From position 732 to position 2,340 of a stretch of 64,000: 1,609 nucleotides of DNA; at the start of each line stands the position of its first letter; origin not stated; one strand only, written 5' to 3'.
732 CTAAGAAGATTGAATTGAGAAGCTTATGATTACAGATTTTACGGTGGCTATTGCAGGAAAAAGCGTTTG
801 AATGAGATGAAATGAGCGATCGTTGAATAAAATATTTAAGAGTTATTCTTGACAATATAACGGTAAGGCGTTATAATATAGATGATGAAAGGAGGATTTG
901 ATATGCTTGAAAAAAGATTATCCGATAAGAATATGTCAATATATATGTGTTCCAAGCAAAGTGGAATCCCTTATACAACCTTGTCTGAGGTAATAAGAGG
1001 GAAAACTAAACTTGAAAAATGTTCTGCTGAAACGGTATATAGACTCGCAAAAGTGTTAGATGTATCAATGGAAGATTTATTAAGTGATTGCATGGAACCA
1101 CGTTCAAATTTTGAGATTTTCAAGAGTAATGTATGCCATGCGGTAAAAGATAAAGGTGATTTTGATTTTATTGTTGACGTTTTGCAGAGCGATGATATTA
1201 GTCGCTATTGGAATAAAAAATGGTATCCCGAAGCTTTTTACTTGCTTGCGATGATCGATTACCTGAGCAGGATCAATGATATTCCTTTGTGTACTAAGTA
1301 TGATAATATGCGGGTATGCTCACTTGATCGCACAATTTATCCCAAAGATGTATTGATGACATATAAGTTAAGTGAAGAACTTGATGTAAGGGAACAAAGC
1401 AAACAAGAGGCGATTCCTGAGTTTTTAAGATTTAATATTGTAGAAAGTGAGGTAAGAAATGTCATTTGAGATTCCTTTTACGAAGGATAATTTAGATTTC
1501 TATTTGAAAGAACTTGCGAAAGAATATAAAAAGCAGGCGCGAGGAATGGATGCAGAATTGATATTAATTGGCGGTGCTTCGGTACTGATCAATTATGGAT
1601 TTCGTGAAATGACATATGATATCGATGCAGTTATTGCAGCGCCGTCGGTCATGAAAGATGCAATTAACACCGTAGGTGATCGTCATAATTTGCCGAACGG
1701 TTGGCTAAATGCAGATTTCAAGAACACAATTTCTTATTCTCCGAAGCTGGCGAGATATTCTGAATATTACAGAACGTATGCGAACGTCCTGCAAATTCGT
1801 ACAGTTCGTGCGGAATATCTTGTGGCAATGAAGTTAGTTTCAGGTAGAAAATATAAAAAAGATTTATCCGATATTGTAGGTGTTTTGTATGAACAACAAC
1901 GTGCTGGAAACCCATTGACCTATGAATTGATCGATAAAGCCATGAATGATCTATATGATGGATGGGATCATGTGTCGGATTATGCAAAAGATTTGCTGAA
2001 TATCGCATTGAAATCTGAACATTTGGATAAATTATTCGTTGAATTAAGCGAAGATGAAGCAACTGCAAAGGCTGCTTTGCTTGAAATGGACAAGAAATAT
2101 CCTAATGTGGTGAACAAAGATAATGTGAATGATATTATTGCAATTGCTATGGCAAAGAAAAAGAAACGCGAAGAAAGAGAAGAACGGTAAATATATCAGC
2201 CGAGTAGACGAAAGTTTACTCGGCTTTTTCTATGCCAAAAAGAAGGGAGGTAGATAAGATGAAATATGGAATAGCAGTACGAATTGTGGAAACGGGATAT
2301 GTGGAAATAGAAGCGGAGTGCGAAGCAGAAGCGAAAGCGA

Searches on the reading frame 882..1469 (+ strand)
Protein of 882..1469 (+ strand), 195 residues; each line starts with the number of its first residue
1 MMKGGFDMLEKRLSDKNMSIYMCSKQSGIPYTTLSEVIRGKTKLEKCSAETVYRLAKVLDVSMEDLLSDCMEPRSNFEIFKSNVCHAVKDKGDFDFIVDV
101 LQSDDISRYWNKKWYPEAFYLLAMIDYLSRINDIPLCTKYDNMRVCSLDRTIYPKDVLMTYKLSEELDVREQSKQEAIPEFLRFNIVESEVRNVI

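Call 50: search_protein_families(library=pfam, proteins=[window:882-1469:+], max_evalue=0.001)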
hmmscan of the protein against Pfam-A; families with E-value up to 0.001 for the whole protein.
window:882-1469:+ (195 aa): 2 families
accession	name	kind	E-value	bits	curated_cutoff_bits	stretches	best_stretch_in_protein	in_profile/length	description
PF13443.12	HTH_26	-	1.1e-08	35.6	22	1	9-68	2-59/63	Cro/C1-type HTH DNA-binding domain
PF01381.28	HTH_3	-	2.5e-05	24.6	23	1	10-66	3-55/55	Helix-turn-helix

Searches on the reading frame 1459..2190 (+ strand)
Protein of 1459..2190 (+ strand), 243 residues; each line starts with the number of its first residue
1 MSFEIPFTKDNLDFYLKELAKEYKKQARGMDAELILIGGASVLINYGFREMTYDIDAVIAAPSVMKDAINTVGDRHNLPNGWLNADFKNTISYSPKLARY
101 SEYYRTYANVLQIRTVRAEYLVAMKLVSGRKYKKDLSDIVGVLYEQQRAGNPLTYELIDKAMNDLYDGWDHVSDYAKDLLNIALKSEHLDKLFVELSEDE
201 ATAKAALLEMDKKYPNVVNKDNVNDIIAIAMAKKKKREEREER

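Call 50: search_protein_families(library=pfam, proteins=[window:1459-2190:+], max_evalue=0.001)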
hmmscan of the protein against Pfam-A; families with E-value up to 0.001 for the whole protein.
window:1459-2190:+ (243 aa): 1 family
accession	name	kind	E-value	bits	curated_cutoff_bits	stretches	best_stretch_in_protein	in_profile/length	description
PF19502.5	DUF6036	-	3.7e-10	40.3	23.6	1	16-140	3-116/164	Nucleotidyltransferase of unknown function (DUF6036)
